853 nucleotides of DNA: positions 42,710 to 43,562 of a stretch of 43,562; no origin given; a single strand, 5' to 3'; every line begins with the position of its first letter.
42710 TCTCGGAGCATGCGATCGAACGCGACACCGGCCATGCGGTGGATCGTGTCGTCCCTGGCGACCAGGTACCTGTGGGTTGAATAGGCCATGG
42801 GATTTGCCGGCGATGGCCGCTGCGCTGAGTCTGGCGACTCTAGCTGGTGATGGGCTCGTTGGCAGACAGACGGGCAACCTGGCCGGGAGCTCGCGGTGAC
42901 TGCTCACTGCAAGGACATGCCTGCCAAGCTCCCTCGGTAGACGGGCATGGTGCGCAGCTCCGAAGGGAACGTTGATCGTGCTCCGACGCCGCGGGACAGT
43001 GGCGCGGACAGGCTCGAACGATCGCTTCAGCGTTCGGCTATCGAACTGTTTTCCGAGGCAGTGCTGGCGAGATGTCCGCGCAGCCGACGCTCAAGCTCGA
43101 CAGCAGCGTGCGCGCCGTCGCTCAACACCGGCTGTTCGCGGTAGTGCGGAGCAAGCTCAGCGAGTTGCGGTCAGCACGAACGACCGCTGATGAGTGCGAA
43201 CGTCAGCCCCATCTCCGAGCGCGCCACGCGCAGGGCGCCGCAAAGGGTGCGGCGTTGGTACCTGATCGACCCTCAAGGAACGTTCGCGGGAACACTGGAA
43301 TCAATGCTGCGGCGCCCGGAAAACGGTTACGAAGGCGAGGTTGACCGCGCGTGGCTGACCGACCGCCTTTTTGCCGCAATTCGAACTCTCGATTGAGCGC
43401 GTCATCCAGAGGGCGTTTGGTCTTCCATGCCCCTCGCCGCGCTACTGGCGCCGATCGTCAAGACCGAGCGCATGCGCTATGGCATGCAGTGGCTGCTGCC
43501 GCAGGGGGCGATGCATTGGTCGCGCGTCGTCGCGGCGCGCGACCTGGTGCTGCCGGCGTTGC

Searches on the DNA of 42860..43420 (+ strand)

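Call 16: search_dna_similar(query=window:42860-43420:+, collection=plasmids, mode=distant, max_evalue=0.001)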
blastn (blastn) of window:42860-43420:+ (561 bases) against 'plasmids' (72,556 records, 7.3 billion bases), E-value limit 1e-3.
No match.
